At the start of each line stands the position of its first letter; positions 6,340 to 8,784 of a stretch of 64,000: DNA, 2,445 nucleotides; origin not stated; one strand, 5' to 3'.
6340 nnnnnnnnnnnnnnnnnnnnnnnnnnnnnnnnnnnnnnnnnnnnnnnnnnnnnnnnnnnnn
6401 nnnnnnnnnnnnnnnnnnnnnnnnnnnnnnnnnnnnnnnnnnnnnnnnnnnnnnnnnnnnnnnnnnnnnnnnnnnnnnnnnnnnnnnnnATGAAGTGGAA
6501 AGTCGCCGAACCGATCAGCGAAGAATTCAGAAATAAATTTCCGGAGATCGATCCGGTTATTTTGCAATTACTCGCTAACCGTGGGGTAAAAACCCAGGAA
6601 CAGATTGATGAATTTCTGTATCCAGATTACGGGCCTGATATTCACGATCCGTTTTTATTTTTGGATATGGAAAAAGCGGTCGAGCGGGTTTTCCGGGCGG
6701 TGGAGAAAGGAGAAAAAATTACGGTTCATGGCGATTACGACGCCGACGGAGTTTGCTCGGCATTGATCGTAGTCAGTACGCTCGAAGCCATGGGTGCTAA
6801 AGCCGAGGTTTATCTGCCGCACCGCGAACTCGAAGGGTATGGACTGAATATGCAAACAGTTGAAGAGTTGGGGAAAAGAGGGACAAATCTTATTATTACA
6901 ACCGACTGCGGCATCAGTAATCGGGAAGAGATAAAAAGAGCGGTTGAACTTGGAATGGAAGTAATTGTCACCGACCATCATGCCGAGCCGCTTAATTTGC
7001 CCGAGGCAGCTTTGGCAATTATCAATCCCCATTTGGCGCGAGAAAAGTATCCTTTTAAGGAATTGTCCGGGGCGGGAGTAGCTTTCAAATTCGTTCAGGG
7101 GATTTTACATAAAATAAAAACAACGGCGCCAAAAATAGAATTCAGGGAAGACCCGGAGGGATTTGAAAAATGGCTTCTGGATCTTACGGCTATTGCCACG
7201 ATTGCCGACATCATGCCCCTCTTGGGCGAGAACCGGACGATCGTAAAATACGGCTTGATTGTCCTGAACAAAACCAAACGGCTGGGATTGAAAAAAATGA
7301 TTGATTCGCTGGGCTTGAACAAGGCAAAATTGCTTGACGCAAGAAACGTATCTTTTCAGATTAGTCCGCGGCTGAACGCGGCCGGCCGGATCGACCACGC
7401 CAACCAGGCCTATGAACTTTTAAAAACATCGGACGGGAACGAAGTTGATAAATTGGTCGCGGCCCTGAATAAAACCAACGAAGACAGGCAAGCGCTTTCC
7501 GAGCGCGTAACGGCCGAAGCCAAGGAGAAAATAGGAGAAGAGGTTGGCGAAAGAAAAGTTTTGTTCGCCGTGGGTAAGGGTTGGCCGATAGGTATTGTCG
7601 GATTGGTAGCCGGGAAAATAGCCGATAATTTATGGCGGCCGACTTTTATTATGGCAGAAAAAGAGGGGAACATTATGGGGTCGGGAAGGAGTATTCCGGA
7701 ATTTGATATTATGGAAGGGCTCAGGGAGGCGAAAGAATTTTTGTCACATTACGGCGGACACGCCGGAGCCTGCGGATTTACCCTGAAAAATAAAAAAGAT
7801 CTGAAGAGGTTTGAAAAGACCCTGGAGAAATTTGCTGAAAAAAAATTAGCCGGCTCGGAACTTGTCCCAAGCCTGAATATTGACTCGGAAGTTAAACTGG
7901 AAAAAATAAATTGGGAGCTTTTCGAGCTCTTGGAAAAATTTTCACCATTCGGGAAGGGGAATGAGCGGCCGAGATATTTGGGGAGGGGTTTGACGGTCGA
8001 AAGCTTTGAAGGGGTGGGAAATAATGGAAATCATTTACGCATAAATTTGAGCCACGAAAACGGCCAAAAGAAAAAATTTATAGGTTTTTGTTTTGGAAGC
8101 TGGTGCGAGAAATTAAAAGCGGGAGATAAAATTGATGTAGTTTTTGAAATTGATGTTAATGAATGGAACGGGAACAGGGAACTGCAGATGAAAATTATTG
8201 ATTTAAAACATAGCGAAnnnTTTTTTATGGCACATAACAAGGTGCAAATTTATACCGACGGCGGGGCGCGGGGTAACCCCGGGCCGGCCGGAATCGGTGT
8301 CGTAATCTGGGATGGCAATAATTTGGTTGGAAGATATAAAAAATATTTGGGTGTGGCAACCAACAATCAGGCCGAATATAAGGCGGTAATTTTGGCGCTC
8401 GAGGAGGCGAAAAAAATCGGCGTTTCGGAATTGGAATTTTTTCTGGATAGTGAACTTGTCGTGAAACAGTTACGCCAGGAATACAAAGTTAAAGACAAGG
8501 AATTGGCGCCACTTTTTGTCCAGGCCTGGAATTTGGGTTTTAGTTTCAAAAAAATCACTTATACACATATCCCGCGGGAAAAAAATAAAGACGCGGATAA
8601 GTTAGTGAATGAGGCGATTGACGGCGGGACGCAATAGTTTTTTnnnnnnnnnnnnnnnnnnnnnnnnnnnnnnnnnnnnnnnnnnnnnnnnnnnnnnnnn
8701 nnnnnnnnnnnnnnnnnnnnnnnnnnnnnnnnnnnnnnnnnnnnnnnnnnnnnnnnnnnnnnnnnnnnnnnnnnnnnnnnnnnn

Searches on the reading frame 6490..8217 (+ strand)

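Call 63: search_protein_families(library=pfam, proteins=[window:6490-8217:+], max_evalue=0.0001)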
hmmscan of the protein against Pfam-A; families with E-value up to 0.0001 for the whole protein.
window:6490-8217:+ (576 aa): 3 families
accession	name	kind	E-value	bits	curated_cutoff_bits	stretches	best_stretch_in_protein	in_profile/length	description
PF17768.7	RecJ_OB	-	4.3e-29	101.2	27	1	464-571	1-107/107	RecJ OB domain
PF01368.27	DHH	-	1.3e-24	87.3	28.1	1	76-236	1-124/125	DHH family, N-terminal domain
PF02272.25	DHHA1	-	2.9e-11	44.2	25.9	1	356-450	3-101/102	DHHA1 domain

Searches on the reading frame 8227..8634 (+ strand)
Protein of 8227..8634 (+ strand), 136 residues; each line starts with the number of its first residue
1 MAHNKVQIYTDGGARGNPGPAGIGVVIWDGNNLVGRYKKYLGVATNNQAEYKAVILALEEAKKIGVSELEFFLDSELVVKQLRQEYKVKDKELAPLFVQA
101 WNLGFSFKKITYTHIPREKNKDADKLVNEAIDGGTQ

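Call 63: search_protein_families(library=pfam, proteins=[window:8227-8634:+], max_evalue=0.0001)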
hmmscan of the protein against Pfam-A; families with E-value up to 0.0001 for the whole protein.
window:8227-8634:+ (136 aa): 2 families
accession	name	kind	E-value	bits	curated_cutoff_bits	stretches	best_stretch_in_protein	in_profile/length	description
PF13456.12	RVT_3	-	1.7e-23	83.3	21.6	1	10-130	2-123/123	Reverse transcriptase-like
PF00075.30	RNase_H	-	3.4e-14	53.7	25.8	1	4-131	2-140/141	RNase H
